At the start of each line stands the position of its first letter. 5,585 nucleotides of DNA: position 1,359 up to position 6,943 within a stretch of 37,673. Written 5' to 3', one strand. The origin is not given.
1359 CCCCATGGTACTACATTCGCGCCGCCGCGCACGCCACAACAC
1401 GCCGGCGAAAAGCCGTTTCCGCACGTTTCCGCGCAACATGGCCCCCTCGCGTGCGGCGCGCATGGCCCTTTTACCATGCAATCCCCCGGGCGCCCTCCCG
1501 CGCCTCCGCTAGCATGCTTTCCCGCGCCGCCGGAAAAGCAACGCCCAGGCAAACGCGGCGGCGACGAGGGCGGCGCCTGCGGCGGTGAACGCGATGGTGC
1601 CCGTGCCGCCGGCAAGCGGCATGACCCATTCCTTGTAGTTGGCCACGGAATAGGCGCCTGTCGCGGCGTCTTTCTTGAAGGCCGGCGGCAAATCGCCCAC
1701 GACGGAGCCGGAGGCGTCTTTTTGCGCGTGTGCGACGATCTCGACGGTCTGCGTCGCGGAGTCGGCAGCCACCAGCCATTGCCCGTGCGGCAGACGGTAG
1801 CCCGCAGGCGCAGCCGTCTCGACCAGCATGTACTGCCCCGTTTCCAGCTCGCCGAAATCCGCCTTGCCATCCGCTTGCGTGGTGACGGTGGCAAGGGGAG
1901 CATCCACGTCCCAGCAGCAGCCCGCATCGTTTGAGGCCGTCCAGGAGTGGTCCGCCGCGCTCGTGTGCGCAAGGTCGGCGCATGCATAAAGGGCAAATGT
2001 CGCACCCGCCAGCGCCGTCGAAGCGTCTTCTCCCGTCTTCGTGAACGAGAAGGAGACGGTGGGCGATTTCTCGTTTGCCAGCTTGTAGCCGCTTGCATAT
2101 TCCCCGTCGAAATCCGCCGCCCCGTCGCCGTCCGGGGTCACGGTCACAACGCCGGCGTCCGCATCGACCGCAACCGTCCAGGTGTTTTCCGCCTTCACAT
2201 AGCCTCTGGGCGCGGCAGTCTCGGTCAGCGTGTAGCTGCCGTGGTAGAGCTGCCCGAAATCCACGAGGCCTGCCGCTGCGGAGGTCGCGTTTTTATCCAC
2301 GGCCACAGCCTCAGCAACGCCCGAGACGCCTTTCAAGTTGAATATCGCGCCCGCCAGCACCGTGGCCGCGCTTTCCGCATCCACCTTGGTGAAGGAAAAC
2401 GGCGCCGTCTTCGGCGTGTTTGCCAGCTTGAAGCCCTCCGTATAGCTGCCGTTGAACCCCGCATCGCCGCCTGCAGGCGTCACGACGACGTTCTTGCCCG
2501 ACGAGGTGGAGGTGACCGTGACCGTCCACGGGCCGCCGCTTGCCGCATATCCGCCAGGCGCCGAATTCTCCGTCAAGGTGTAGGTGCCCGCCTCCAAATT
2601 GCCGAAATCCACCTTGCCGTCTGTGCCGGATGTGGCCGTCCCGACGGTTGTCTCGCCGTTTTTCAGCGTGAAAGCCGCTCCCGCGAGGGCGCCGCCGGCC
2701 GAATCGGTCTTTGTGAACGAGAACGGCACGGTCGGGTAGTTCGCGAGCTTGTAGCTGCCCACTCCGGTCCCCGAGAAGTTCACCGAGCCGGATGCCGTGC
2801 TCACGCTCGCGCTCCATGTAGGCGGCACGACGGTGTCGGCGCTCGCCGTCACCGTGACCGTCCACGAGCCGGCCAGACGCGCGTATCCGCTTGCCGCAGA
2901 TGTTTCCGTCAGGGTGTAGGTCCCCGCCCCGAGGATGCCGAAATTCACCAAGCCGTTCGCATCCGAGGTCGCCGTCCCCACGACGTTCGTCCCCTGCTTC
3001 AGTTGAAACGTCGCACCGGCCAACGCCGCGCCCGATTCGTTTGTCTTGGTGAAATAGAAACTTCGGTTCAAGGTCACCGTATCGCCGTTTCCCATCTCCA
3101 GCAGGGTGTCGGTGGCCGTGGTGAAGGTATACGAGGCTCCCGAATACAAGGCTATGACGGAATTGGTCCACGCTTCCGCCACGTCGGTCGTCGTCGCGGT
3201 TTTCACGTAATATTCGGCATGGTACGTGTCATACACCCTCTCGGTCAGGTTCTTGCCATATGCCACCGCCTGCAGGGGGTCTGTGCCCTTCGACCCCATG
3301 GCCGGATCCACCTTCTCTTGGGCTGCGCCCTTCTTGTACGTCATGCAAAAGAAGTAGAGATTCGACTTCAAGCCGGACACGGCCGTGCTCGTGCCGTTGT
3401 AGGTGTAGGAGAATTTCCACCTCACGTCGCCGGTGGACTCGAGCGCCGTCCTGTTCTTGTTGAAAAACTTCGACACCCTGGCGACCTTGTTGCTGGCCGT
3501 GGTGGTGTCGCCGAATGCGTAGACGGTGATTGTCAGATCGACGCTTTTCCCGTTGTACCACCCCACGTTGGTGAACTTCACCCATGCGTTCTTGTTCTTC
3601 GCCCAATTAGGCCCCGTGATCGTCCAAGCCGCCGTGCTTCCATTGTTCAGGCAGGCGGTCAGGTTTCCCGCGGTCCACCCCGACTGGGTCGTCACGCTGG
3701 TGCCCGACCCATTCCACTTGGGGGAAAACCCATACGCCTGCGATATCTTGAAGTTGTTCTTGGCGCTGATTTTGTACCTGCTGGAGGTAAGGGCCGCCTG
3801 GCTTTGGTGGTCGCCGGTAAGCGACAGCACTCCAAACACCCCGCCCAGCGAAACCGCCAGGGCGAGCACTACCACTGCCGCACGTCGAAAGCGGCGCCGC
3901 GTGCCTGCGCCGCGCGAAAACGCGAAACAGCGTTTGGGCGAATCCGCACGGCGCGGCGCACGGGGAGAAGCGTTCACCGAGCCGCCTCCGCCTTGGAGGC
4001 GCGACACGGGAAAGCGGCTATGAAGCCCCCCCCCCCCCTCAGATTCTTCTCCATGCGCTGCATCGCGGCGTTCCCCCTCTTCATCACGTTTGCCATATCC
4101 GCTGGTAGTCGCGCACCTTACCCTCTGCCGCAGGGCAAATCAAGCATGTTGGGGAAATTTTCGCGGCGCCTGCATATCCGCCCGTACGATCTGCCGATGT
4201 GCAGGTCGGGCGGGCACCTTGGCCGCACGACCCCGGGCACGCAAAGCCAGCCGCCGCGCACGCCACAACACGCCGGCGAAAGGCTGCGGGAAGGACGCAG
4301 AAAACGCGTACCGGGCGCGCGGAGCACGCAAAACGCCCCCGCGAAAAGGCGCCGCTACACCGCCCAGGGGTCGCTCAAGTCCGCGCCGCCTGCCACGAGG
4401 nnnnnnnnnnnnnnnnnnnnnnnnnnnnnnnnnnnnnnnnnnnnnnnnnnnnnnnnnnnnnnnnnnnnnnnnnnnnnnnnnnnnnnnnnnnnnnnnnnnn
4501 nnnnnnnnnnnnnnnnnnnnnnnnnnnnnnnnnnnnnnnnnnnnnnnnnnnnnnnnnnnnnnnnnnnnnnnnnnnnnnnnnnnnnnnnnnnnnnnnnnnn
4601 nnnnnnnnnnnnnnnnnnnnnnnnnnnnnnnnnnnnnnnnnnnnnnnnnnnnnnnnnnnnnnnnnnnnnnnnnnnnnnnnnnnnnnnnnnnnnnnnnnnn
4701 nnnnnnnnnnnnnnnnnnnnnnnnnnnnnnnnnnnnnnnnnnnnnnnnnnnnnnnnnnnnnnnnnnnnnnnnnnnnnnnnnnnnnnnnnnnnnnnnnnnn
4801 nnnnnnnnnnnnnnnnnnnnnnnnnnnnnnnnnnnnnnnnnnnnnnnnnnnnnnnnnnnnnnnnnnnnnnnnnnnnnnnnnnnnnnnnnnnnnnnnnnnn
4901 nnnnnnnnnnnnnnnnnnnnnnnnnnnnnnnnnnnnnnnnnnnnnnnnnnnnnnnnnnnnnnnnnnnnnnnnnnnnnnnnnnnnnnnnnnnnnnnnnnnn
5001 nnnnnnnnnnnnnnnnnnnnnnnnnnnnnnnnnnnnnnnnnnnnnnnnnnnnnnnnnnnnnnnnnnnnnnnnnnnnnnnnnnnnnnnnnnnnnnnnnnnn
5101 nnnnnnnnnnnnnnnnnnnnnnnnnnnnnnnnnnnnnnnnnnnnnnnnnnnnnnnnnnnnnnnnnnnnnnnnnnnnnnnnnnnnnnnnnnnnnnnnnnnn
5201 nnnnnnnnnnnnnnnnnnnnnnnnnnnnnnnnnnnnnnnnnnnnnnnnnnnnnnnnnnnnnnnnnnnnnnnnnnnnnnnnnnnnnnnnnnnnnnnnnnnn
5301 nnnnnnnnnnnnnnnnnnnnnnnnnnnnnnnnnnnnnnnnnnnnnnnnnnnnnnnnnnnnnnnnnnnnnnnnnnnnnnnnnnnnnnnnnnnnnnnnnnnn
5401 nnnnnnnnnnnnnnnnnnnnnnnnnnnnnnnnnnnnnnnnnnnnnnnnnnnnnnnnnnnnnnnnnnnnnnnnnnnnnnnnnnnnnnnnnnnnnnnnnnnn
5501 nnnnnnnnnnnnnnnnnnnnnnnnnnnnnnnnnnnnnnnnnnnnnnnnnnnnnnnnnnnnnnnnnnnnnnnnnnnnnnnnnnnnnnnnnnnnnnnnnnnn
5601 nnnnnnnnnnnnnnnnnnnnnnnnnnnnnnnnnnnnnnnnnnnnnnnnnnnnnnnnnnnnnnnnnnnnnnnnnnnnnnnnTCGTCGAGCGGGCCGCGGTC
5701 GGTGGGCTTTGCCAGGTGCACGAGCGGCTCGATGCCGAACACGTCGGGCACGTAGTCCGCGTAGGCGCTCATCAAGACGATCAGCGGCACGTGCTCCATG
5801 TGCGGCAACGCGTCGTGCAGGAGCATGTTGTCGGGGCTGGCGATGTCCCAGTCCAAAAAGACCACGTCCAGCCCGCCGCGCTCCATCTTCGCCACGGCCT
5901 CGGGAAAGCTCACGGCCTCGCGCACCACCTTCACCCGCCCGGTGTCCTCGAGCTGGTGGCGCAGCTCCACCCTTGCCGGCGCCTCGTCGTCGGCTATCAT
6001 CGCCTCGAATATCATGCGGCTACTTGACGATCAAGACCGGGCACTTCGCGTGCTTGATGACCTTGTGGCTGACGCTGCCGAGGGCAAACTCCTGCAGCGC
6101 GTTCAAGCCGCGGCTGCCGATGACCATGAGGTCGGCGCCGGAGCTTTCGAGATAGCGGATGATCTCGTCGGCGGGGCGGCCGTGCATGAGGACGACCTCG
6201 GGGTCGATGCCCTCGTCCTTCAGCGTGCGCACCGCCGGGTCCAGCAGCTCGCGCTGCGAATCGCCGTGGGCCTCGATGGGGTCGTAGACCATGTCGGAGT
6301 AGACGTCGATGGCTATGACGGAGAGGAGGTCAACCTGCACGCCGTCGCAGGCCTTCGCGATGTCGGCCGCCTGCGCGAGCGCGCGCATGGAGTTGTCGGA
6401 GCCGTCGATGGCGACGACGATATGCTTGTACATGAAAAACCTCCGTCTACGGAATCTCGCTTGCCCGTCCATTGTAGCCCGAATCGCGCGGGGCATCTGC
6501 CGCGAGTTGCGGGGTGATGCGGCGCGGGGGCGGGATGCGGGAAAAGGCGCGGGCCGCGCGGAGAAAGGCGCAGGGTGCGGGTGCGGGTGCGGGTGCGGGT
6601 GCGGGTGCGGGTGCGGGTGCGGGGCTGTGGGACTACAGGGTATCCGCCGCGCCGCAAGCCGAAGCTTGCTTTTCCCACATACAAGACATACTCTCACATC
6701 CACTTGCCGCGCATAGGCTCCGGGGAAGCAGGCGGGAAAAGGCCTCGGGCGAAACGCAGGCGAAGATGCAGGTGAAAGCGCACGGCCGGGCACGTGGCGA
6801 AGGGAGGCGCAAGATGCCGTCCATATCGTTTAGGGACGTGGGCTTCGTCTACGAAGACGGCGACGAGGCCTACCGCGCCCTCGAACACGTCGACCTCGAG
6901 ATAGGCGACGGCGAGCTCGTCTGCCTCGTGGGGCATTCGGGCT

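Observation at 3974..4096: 13-nt poly-G tract inside an upstream ORF that is stop/start-coupled (GTGA) to a surface adhesin: candidate phase-variation switch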

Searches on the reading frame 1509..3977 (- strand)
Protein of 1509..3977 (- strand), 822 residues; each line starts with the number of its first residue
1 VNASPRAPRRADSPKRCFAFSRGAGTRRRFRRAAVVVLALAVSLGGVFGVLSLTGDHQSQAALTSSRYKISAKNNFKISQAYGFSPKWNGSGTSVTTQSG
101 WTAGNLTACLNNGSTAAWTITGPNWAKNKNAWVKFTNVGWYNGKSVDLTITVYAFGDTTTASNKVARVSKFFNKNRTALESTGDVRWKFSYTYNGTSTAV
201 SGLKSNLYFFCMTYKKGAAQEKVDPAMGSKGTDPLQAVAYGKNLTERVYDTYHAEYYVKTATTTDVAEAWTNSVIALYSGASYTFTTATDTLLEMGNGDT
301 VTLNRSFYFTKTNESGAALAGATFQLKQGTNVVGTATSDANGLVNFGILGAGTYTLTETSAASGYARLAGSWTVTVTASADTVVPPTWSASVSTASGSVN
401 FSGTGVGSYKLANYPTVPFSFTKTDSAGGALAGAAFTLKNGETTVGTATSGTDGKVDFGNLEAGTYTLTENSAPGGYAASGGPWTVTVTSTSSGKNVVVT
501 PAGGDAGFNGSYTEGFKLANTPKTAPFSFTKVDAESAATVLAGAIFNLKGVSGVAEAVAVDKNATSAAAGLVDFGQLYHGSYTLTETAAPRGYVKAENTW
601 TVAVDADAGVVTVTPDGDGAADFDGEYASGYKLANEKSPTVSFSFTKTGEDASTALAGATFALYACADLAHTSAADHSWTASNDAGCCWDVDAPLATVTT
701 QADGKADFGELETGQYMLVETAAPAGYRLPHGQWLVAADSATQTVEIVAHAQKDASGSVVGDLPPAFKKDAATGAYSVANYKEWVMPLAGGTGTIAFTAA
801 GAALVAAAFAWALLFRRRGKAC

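Call 6: search_protein_families(library=pfam, proteins=[window:1509-3977:-], max_evalue=0.01)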
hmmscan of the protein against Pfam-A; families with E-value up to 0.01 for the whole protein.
window:1509-3977:- (822 aa): 4 families
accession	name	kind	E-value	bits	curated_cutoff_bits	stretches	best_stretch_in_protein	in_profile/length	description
PF17802.7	SpaA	-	1.1e-71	237.5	23.1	4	420-497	4-85/91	Prealbumin-like fold domain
PF17210.9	SdrD_B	-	1.3e-12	48.3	29.7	0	432-480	25-73/112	SdrD B-like domain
PF13620.12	CarboxypepD_reg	-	1.7e-11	44.7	32.3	2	312-381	7-74/82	Carboxypeptidase regulatory-like domain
PF16555.11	GramPos_pilinD1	-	6.1e-07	30.5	23.1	1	650-726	36-126/160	Gram-positive pilin subunit D1, N-terminal domain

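Call 7: search_protein_families(library=ncbifam, proteins=[window:1509-3977:-], max_evalue=0.01)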
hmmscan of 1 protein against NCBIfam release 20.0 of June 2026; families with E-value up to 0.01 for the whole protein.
window:1509-3977:- (822 aa): 3 families
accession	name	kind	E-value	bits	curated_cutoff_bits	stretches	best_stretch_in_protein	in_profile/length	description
NF033902.0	iso_D2_wall_anc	subfamily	2e-25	89.6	95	3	636-814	375-538/540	SpaH/EbpB family LPXTG-anchored major pilin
NF033396.0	pilus_ancill_1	equivalog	5.5e-07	28.4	600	0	574-619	309-352/737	pilus ancillary protein 1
NF040765.1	adhesion_FAF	equivalog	8.7e-06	24.6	500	0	313-366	431-486/632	adhesion factor FAF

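Call 9: find_related_loci(query=window:1509-3977:-, collection=genome_contigs, flank=3000)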
Query window:1509-3977:- (822 aa) in genome_contigs; peptide patterns used: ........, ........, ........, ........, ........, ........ (x = any residue, [..] = any of these).
60 stretches matched a pattern; 2 encode a relative of the query (tblastn E <= 1e-3); 2 distinct loci.
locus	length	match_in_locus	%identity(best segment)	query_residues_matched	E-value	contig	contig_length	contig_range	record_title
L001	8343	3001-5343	55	48-821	0e+0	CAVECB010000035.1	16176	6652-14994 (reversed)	Ruthenibacterium lactatiformans isolate H07647-L1_cleanbin_000020 genome assembly, contig: Spades_H07647-L1_contig_2513,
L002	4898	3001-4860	50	6-745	2e-145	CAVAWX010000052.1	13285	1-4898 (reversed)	Acidaminococcaceae bacterium isolate G02643-L1_cleanbin_000019 genome assembly, contig: Spades_G02643-L1_contig_1695, wh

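Call 32: search_protein_families(library=pfam, proteins=[L001:2719-5352:+], max_evalue=0.001)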
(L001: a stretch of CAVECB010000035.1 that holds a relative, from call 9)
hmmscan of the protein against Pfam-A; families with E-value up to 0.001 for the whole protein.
L001:2719-5352:+ (877 aa): 3 families
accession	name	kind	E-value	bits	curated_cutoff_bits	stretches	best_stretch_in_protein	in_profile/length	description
PF17802.7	SpaA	-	9.5e-72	237.7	23.1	4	470-556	3-88/91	Prealbumin-like fold domain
PF17210.9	SdrD_B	-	1e-05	26.1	29.7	0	369-422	23-75/112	SdrD B-like domain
PF16555.11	GramPos_pilinD1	-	8.6e-05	23.5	23.1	0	700-797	32-133/160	Gram-positive pilin subunit D1, N-terminal domain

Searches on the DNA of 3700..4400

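Call 39: search_rna_families(source=window, start=3700, end=4400, threshold=evalue, max_evalue=1)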
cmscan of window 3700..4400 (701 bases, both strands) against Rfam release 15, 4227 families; matches with E-value up to 1: 0.
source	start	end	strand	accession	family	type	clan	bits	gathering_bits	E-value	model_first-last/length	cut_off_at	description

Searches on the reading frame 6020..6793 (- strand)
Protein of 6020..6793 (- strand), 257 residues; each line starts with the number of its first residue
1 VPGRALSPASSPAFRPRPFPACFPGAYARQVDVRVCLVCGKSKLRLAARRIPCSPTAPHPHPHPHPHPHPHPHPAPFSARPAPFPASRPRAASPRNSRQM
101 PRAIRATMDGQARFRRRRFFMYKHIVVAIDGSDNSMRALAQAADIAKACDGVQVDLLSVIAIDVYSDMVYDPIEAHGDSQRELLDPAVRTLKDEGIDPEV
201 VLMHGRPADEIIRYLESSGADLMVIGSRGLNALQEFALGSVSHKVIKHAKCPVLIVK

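Call 32: search_protein_families(library=pfam, proteins=[window:6020-6793:-], max_evalue=0.001)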
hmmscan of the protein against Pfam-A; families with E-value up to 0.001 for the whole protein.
window:6020-6793:- (257 aa): 1 family
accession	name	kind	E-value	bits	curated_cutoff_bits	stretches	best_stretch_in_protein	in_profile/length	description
PF00582.32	Usp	-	9.9e-37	127.1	24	1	121-257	1-141/141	Universal stress protein family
